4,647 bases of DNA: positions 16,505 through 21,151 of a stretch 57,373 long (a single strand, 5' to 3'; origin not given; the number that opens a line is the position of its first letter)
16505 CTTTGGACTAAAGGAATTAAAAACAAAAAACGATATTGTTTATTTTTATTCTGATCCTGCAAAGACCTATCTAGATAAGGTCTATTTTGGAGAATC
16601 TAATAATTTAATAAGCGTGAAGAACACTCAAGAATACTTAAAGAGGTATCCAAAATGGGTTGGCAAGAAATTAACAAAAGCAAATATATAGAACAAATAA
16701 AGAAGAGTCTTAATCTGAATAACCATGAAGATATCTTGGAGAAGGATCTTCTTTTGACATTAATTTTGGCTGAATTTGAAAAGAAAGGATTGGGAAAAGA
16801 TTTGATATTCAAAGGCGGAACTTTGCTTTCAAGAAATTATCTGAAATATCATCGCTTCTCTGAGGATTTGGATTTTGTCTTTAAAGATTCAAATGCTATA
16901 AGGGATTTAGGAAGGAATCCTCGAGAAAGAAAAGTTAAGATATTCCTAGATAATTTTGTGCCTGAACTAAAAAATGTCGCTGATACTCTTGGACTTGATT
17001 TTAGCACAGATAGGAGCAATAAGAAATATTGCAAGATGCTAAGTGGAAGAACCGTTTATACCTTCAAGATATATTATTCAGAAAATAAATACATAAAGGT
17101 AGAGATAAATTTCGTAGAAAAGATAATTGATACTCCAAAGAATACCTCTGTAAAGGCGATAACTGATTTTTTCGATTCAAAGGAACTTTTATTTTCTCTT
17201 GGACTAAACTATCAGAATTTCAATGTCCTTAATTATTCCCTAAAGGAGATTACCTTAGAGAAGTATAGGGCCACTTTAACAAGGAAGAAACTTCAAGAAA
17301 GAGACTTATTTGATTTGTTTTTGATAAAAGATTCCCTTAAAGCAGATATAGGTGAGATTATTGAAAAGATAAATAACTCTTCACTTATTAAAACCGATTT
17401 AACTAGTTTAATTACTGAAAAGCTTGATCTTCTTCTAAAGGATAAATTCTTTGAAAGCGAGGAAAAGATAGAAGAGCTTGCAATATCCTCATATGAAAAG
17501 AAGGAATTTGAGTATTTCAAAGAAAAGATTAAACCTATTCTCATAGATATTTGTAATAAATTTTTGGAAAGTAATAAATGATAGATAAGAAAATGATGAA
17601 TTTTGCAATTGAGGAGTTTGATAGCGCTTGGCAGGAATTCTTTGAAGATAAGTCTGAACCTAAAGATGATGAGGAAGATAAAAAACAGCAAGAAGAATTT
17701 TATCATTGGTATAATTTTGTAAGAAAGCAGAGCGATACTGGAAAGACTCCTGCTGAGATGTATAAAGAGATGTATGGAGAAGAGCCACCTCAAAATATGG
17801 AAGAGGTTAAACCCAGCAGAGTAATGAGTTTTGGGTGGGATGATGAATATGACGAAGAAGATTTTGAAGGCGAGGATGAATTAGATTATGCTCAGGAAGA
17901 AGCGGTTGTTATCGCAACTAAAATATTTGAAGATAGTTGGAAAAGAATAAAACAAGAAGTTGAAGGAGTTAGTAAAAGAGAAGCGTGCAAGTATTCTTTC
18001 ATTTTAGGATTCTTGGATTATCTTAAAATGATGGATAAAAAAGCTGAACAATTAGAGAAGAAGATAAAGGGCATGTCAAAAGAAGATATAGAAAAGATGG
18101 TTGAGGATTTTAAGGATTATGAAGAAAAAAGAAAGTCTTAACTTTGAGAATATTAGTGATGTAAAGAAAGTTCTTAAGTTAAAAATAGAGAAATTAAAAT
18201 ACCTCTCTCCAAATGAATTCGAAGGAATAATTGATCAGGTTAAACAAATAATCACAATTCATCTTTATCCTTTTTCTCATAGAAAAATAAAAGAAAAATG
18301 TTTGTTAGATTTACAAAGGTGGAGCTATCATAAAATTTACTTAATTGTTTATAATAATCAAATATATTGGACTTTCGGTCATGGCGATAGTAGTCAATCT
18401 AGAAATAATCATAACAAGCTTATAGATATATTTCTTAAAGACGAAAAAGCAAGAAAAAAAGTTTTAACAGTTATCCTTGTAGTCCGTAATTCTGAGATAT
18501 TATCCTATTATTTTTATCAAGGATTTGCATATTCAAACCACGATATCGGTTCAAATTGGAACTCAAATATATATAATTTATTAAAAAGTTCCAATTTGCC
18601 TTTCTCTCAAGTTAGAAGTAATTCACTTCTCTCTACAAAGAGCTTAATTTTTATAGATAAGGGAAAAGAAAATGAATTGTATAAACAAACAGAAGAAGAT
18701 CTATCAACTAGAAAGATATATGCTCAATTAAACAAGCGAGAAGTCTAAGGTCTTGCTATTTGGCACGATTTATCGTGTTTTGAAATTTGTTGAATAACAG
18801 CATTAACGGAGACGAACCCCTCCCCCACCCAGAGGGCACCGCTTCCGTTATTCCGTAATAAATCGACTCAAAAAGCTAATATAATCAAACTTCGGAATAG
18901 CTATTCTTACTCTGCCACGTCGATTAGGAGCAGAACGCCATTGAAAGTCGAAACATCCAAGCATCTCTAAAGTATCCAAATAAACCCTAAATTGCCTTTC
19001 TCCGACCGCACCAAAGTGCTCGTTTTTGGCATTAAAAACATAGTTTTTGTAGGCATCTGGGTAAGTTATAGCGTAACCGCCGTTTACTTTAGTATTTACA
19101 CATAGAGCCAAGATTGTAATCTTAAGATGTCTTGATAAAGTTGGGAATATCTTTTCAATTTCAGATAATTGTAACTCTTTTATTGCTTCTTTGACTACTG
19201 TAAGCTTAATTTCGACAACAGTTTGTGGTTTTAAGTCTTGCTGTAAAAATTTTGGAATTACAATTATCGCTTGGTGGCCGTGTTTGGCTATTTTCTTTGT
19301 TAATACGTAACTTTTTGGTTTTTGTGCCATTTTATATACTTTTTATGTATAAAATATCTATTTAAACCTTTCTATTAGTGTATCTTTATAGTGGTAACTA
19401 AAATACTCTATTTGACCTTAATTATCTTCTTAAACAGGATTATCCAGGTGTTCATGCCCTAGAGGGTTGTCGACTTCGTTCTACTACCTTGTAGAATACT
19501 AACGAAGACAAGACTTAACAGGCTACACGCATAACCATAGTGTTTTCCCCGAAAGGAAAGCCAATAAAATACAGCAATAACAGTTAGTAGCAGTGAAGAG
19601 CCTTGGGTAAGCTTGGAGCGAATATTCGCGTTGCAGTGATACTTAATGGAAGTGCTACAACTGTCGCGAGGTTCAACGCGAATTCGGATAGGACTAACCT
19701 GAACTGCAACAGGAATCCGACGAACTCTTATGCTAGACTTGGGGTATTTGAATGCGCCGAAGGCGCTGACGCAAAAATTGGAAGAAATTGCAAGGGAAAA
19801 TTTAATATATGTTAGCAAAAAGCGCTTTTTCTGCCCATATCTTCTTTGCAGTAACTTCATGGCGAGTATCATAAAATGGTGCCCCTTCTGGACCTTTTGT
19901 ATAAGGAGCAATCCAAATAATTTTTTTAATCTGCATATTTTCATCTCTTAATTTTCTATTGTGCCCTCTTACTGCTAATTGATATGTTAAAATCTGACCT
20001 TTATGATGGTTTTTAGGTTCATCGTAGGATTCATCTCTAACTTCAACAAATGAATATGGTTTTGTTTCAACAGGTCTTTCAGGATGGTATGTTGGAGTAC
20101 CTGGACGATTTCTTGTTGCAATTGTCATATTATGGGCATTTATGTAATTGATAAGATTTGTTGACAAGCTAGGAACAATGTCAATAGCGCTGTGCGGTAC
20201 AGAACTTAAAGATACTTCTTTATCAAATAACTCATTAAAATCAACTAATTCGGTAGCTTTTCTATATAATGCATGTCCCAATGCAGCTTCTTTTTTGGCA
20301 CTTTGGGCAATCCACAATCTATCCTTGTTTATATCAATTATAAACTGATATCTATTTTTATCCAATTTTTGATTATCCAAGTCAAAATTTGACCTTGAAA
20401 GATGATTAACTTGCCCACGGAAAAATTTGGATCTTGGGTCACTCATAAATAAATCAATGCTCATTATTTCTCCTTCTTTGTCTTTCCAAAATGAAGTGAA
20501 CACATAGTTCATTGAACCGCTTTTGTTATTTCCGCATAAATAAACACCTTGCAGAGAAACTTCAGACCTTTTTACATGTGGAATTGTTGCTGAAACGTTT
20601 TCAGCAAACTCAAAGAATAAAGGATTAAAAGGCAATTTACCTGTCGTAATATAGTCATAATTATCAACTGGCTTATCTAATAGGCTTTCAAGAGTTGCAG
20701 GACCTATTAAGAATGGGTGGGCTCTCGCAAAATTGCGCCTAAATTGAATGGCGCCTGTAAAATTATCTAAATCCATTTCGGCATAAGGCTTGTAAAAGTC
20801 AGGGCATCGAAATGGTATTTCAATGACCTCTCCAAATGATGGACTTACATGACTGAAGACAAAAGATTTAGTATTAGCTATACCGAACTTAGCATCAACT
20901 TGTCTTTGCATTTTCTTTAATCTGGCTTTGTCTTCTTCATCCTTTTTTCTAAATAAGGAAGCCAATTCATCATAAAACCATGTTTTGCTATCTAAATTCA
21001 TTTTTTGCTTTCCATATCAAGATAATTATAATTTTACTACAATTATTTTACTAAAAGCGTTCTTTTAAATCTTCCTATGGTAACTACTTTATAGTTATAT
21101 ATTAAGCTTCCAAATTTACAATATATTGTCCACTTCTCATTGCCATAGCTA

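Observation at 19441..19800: G+C-rich, helix-dense ~360-nt non-coding stretch in the mobile island: candidate structured RNA of unknown class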

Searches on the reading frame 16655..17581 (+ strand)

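Call 10: search_protein_families(library=pfam, proteins=[window:16655-17581:+], max_evalue=0.01)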
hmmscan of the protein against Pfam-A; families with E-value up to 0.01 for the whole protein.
window:16655-17581:+ (308 aa): 1 family
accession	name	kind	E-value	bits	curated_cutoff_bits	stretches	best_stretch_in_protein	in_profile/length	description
PF08843.17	AbiEii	-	1.2e-21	78.2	22.5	1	37-241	2-184/238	Nucleotidyl transferase AbiEii toxin, Type IV TA system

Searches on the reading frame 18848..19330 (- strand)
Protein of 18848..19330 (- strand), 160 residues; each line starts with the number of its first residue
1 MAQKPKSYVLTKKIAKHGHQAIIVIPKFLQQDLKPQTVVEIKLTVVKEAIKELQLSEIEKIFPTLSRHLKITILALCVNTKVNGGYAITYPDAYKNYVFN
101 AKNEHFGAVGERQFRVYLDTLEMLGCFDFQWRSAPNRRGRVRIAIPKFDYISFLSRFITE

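Call 10: search_protein_families(library=pfam, proteins=[window:18848-19330:-], max_evalue=0.01)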
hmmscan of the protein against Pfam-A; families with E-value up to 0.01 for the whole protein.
window:18848-19330:- (160 aa): 1 family
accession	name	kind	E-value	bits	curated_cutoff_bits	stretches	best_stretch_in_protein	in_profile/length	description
PF09079.17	Cdc6_C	-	2.1e-06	28.1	25.1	1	64-140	5-80/96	CDC6, C terminal winged helix domain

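Call 86: search_protein_families(library=ncbifam, proteins=[window:18848-19330:-], max_evalue=0.001)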
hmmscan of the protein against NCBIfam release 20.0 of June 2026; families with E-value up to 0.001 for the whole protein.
window:18848-19330:- (160 aa): 1 family
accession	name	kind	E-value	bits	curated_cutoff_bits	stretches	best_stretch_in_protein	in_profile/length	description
TIGR02928.1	TIGR02928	subfamily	1.8e-06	27.1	181.3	1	41-142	263-362/366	orc1/cdc6 family replication initiation protein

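Call 88: find_encoding_contigs(protein=window:18848-19330:-, flank=4000, max_places=6)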
Protein window:18848-19330:- (160 aa): 22 contigs read that carry it; 6 places shown.
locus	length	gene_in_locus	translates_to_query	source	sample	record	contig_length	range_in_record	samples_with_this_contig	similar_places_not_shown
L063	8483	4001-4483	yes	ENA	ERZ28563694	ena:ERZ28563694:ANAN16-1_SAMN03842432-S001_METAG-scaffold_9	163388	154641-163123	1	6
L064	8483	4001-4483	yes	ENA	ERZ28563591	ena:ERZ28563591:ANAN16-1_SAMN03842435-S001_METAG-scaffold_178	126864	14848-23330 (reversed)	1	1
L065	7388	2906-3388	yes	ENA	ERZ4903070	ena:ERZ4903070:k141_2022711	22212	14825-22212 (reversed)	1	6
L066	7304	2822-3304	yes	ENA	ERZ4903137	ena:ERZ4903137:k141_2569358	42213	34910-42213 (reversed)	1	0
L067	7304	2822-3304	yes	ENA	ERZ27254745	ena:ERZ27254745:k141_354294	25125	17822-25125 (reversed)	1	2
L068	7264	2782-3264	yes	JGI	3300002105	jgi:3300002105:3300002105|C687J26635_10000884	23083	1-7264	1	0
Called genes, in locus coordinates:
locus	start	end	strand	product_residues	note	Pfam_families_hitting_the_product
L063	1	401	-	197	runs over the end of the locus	PF09335:VTT_dom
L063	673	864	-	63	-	PF00313:CSD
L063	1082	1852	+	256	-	-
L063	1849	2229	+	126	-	-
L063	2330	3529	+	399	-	-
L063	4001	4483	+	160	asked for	PF09079:WHD_Cdc6 (weak)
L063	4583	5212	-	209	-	-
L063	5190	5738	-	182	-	-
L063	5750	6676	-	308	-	PF08843:AbiEii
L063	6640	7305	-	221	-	-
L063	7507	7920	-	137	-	-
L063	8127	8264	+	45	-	-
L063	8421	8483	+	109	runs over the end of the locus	?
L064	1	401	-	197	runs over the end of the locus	PF09335:VTT_dom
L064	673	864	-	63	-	PF00313:CSD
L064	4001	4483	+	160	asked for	PF09079:WHD_Cdc6 (weak)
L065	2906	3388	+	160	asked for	PF09079:WHD_Cdc6 (weak)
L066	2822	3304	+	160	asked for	PF09079:WHD_Cdc6 (weak)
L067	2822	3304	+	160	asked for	PF09079:WHD_Cdc6 (weak)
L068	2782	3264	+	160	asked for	PF09079:WHD_Cdc6 (weak)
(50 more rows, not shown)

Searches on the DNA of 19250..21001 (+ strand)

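Call 5: search_rna_families(source=window, start=19250, end=19950, threshold=evalue, max_evalue=10, show_alignments=3)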
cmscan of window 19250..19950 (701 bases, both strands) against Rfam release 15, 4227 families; matches with E-value up to 10: 2.
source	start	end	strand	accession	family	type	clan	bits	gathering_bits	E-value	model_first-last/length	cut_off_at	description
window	19488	19663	+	RF03019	RT-16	Gene; sRNA;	-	59.7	50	1.3e-08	1-158/158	no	RT-16 RNA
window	19302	19344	-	RF02844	RefA9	Gene; antisense;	-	20.6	49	1.4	1-64/64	no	Enterococcus sRNA A9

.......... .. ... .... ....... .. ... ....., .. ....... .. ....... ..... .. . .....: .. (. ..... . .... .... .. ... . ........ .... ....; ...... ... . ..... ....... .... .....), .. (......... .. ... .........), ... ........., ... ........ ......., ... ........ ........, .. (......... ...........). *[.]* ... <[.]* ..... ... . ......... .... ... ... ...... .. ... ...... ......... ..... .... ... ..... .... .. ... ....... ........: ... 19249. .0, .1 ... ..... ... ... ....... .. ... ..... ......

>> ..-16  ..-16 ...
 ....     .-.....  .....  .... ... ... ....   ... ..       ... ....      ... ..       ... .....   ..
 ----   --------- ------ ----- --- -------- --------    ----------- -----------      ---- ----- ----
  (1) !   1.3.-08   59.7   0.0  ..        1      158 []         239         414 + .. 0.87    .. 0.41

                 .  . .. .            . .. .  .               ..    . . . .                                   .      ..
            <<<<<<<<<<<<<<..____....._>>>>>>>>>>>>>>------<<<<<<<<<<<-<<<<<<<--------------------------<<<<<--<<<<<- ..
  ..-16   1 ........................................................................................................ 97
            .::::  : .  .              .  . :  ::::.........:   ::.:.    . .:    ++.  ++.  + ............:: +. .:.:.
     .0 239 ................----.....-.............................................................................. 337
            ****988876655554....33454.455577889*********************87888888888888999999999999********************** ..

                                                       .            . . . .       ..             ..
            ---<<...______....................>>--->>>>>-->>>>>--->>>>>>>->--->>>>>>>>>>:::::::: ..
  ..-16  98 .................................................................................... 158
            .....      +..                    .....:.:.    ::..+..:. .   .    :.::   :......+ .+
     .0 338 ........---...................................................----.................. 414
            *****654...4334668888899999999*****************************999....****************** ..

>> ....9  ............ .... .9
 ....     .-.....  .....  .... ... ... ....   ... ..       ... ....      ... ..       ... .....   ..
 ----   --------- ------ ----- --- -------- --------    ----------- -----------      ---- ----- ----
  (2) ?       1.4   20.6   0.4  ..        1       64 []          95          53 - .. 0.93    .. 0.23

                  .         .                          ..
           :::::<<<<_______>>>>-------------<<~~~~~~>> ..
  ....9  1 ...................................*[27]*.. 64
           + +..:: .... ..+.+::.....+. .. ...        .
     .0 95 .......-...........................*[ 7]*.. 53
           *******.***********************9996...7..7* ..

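Call 21: search_dna_similar(query=window:19441-19800:+, collection=phages, mode=distant, max_evalue=1)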
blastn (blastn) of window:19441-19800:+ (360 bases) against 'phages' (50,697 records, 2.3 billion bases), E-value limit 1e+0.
No match.

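Call 22: search_dna_similar(query=window:19441-19800:+, collection=plasmids, mode=distant, max_evalue=1)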
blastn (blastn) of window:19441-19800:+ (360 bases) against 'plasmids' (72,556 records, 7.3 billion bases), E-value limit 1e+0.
Records with a match: 1; places in all: 1; records where one place covers at least 80% of the query: 0.
Best place of each record, by identity: 80-90% 1.
By first word of the organism name: Sulfitobacter 1.
By predicted mobility (MOB-suite, as given by PLSDB): conjugative 1.
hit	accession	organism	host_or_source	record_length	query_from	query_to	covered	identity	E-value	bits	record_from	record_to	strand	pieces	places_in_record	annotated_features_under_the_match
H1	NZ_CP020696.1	Sulfitobacter sp. D7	calanoid copepod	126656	108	143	10%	86.1%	3e-1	44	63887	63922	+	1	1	none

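Call 30: search_rna_families(sources=[L002, L003, L004, L005, L006, L007, L008, L010], threshold=gathering)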
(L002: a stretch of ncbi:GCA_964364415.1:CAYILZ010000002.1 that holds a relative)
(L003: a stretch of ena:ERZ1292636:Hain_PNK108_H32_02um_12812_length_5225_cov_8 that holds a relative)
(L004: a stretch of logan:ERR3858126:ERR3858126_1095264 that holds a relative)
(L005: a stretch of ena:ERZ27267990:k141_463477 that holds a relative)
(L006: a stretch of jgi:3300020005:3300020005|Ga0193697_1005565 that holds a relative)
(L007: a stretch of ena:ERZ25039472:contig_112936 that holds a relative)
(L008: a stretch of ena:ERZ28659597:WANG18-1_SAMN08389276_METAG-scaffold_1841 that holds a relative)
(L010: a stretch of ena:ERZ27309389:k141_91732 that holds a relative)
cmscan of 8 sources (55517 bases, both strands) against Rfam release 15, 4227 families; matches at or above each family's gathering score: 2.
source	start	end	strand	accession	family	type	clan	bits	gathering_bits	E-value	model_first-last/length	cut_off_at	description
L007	7174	7244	+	RF00005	tRNA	Gene; tRNA;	CL00001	56.1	29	1.8e-09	1-71/71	no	tRNA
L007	7287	7357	+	RF00005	tRNA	Gene; tRNA;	CL00001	54.4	29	5.5e-09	1-71/71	no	tRNA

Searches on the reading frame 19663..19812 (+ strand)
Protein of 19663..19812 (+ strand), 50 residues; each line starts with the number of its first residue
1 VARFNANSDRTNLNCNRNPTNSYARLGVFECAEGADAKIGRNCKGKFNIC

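Call 92: find_homologous_proteins(query=window:19663-19812:+, max_evalue=1)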
Query seq(50 aa) (50 aa): 1 proteins with E <= 1 among 1 candidates.
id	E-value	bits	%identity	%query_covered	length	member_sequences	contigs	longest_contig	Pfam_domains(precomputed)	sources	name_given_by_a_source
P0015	6.2e-26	106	100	100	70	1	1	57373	-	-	-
